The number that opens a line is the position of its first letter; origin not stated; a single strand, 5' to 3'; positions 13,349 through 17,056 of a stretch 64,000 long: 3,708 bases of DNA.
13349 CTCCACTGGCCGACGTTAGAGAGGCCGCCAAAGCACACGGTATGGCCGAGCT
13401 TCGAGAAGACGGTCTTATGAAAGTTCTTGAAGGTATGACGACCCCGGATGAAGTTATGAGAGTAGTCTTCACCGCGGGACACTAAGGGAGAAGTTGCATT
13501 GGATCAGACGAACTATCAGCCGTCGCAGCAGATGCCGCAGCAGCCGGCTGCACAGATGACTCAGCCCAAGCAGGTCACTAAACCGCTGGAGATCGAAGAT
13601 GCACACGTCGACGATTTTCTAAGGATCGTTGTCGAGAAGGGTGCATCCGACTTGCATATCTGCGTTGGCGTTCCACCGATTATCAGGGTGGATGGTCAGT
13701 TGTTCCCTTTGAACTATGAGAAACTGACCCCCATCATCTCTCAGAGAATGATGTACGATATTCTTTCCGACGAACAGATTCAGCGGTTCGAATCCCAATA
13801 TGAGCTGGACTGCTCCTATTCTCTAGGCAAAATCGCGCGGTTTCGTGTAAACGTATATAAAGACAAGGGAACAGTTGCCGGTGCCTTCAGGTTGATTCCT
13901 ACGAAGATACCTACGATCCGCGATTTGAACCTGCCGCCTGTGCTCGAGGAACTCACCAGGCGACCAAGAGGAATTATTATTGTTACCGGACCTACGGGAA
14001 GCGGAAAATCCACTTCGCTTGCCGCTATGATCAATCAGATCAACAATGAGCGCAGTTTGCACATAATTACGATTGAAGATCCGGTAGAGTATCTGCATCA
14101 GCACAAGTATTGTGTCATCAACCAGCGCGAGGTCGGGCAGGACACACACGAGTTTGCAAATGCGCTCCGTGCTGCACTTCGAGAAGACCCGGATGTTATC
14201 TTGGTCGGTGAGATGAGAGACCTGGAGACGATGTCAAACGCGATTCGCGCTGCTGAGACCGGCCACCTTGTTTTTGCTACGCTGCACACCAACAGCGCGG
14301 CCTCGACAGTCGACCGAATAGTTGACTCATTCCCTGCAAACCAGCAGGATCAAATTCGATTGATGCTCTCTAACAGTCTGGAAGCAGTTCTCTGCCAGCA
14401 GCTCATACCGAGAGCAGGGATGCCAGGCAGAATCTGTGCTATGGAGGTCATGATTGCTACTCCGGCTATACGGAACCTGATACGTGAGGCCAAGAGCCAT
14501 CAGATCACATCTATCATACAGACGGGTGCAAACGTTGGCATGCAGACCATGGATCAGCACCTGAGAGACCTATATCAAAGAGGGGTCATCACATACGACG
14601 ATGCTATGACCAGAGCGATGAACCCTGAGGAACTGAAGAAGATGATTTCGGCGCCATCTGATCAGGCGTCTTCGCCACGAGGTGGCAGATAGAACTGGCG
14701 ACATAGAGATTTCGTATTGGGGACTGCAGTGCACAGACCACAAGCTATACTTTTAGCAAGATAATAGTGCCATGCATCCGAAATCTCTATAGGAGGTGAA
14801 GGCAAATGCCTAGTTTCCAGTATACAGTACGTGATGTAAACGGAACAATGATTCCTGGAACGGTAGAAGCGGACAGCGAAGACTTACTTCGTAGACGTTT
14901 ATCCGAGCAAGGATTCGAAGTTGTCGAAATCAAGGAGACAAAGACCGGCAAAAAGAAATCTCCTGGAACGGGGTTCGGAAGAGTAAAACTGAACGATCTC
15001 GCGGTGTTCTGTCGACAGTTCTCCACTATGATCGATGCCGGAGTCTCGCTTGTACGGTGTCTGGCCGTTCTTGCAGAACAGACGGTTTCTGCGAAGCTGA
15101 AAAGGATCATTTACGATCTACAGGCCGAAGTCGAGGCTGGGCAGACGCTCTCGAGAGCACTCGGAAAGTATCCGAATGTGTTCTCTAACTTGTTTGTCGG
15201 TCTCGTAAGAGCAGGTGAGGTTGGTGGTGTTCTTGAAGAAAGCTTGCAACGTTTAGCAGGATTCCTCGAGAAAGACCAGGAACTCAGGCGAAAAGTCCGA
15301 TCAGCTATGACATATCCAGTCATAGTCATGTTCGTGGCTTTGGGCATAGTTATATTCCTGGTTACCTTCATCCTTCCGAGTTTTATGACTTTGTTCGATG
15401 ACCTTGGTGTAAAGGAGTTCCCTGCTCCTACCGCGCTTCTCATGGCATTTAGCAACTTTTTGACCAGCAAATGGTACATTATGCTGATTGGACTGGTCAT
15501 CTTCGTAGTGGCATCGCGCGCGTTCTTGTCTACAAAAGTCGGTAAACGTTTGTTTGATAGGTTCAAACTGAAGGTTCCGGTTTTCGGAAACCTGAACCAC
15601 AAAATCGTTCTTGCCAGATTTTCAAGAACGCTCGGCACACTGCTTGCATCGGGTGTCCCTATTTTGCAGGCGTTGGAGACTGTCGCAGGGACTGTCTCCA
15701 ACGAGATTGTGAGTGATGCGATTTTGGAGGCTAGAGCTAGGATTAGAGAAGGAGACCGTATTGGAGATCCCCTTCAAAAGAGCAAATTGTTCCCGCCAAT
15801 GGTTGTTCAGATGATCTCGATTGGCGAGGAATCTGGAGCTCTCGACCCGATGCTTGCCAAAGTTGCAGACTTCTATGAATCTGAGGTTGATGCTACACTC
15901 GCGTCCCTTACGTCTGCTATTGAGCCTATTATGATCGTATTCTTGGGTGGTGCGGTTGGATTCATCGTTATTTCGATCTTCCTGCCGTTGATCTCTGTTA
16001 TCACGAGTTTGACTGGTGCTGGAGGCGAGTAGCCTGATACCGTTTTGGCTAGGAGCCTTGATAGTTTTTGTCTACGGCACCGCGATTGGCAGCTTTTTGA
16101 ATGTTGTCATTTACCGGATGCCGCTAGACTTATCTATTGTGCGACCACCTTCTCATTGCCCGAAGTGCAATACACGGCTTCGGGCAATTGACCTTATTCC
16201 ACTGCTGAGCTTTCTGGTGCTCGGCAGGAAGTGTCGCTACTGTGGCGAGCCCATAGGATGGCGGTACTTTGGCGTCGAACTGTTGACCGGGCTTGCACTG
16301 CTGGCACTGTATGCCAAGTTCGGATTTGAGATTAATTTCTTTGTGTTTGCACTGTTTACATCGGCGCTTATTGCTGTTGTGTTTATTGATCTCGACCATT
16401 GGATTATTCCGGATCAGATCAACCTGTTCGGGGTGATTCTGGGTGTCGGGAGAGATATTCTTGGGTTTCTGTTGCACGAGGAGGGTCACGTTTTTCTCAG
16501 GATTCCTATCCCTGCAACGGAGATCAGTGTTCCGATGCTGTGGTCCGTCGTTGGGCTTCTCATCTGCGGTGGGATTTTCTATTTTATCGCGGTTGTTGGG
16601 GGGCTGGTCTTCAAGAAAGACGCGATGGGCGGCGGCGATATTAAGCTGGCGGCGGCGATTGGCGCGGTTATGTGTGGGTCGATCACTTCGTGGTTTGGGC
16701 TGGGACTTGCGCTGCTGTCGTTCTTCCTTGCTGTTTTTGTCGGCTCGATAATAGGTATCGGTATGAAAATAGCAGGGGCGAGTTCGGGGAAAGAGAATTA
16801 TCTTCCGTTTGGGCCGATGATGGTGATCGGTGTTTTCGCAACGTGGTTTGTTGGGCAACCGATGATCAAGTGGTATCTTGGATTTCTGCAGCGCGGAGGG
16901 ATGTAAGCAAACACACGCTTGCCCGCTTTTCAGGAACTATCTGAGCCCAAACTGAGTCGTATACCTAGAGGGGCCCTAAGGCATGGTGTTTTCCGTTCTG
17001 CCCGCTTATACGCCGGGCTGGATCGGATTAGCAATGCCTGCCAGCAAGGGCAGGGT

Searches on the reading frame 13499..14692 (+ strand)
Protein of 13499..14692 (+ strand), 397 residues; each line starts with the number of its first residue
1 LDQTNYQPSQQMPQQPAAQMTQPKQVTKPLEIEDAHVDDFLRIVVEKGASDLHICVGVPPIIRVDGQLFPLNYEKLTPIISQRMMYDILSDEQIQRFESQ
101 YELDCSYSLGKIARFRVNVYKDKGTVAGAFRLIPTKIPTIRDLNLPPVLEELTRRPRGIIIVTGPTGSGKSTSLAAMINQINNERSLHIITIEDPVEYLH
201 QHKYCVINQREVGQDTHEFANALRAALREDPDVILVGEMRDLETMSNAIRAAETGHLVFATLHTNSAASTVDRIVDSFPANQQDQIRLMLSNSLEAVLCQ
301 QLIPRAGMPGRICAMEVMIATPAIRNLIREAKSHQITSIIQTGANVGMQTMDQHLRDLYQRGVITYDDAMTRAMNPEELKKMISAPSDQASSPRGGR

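Call 6: search_protein_families(library=pfam, proteins=[window:13499-14692:+], max_evalue=0.1)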
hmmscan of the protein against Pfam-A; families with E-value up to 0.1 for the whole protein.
window:13499-14692:+ (397 aa): 34 families (the best 25 are shown)
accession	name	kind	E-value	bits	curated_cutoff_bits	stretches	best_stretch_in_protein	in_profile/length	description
PF00437.27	T2SSE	-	1e-51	176.2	24.9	1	149-329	134-331/370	Type II/IV secretion system protein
PF13401.12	AAA_22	-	3e-07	31.3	27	1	156-242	4-96/130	AAA domain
PF25199.1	nSTAND_NTPase5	-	3.3e-05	24.2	34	1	150-201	34-85/145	Novel STAND NTPase 5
PF13173.12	AAA_14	-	0.00025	21.5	27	1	158-270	3-102/129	AAA domain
PF03266.21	NTPase_1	-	0.00026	21.3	23.9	0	160-184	2-26/168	NTPase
PF13191.12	AAA_16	-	0.00034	21.6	32.6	1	154-256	20-132/167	AAA ATPase domain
PF13555.12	AAA_29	-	0.0004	20.5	27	1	154-178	19-43/61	P-loop containing region of AAA domain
PF13604.12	AAA_30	-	0.00047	20.4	27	1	149-184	10-45/191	AAA domain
PF20703.3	nSTAND1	-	0.0006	20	27.1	1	147-247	25-132/379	Novel STAND NTPase 1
PF01637.24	ATPase_2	-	0.0014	18.9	33.2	1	141-192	4-54/225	ATPase domain predominantly from Archaea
PF01580.24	FtsK_SpoIIIE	-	0.0032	17.4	24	1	156-178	39-60/221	FtsK/SpoIIIE family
PF01935.23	DUF87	-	0.0033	18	23.2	1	162-192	28-58/220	Helicase HerA, central domain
PF02492.25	cobW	-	0.0035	17.4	20.7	1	159-191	2-34/180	CobW/HypB/UreG, nucleotide-binding domain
PF20720.3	nSTAND3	-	0.0058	16.8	27.2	1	157-197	17-59/155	Novel STAND NTPase 3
PF13671.12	AAA_33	-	0.0098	16.6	27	1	160-261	2-102/143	AAA domain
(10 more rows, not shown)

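Call 74: search_protein_families(library=ncbifam, proteins=[window:13499-14692:+], max_evalue=0.00001)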
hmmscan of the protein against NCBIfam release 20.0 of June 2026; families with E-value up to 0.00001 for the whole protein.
window:13499-14692:+ (397 aa): 17 families
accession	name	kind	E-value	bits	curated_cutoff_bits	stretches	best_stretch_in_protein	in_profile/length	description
TIGR01420.1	pilT_fam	subfamily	2.9e-153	510.1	319.1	1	37-378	2-343/343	PilT/PilU family type 4a pilus ATPase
TIGR02533.1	type_II_gspE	equivalog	3.7e-49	167.7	630.25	1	149-303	235-379/486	type II secretion system ATPase GspE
TIGR02538.1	type_IV_pilB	equivalog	2.6e-45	155.1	675.65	1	152-299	311-456/564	type IV-A pilus assembly ATPase PilB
TIGR02525.1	plasmid_TraJ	equivalog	3e-44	151.5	368.3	1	110-368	97-362/372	plasmid transfer ATPase TraJ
TIGR02524.1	dot_icm_DotB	equivalog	3.3e-44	151.5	463.3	1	34-365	3-346/358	Dot/Icm type IV secretion system ATPase DotB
NF007755.0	PRK10436.1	equivalog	8.9e-41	140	617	1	8-304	59-356/465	type II secretion system protein GspE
NF041000.1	ATPase_ComGA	equivalog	7.5e-39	133.3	300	1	149-304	120-266/267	competence type IV pilus ATPase ComGA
NF053534.1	T4PilAsmATPsTfpB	equivalog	1.8e-38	132.3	850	1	150-276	329-451/584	type IV pilus assembly ATPase TfpB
NF058587.1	archaellum_moto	equivalog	2.4e-18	66.2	550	1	160-275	278-394/527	archaellum flagellar ATPase motor FlaI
TIGR02788.1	VirB11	equivalog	1.3e-17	63.9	249.95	1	159-282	146-270/308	P-type DNA transfer ATPase VirB11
TIGR02782.1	TrbB_P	equivalog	7.2e-17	61.6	304.55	1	159-298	138-276/303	P-type conjugative transfer ATPase TrbB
TIGR03819.1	heli_sec_ATPase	hypoth_equivalog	1.8e-15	57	373.15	1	147-274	169-297/340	TadA family conjugal transfer-associated ATPase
NF010469.0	PRK13894.1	subfamily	2.1e-13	50.3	508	1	152-277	145-267/320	conjugal transfer ATPase TrbB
NF010407.0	PRK13833.1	subfamily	2.8e-12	46.7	499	1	159-291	146-276/323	conjugal transfer protein TrbB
NF053672.1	bindosome_BasE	exception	6.1e-11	41.7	1000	1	161-278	274-392/512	bindosome assembly system ATPase subunit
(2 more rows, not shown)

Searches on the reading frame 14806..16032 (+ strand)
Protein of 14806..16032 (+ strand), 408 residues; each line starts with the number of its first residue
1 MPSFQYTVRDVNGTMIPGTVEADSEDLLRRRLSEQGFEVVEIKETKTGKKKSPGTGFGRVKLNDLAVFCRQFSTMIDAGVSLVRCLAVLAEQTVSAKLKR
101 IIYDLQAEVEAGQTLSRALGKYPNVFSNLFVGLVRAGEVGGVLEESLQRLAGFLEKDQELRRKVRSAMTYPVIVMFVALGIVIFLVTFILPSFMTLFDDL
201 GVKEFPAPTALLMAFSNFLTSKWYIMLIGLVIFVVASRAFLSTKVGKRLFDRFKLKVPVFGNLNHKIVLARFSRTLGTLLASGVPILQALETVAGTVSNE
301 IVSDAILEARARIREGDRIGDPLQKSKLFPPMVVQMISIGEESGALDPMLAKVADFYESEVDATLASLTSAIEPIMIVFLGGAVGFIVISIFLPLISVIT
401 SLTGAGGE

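Call 6: search_protein_families(library=pfam, proteins=[window:14806-16032:+], max_evalue=0.1)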
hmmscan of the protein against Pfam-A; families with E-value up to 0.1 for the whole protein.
window:14806-16032:+ (408 aa): 2 families
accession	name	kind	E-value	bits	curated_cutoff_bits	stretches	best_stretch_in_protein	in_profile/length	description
PF00482.28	T2SSF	-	3e-66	221.5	25.2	2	68-191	1-125/125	Type II secretion system (T2SS), protein F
PF06195.18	DUF996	-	0.011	16.3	31.3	1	162-242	23-102/138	Protein of unknown function (DUF996)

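Call 74: search_protein_families(library=ncbifam, proteins=[window:14806-16032:+], max_evalue=0.00001)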
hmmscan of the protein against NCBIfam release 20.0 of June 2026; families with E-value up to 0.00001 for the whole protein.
window:14806-16032:+ (408 aa): 6 families
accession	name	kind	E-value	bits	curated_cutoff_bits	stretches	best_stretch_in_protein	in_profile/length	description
NF052607.1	T4PiliAsmPilCThrm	equivalog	3.8e-134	447.8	700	1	1-402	1-404/406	type IV pilus assembly protein PilC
NF052606.1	T4PiliAsmPilCMyx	equivalog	8.6e-126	420.1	700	1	2-400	20-416/419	type IV pilus assembly protein PilC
TIGR02120.1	GspF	equivalog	2.3e-116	389.4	424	1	4-398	1-397/401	type II secretion system inner membrane protein GspF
NF047826.1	T3SSXpsF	equivalog_domain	2.6e-80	270.2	650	1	1-398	1-400/405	type II secretion system protein XpsF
NF007861.0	PRK10573.1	equivalog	1.6e-77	261.3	401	1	10-403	13-399/401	protein transport protein HofC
NF041012.2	T4P_ComGB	equivalog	1.3e-40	139.8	240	1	66-398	4-330/332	competence type IV pilus assembly protein ComGB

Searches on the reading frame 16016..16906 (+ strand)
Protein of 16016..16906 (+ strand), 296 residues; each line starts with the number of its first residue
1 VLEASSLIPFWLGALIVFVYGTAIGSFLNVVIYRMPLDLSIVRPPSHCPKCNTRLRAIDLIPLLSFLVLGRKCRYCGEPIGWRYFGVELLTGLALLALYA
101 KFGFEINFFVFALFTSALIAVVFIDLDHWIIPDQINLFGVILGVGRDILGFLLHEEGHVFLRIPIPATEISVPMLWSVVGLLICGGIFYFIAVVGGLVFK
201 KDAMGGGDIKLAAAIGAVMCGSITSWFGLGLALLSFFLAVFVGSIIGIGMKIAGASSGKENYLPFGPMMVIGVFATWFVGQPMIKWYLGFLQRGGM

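Call 6: search_protein_families(library=pfam, proteins=[window:16016-16906:+], max_evalue=0.1)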
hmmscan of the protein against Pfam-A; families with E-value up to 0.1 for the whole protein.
window:16016-16906:+ (296 aa): 2 families
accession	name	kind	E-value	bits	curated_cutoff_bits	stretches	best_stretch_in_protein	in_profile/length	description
PF06750.18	A24_N_bact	-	2.2e-32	111.4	23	1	19-102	1-84/84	Bacterial Peptidase A24 N-terminal domain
PF01478.23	Peptidase_A24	-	1e-08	36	26.5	1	113-248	2-104/104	Type IV leader peptidase family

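Call 74: search_protein_families(library=ncbifam, proteins=[window:16016-16906:+], max_evalue=0.00001)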
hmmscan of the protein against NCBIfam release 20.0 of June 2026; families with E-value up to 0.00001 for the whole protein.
window:16016-16906:+ (296 aa): 0 families
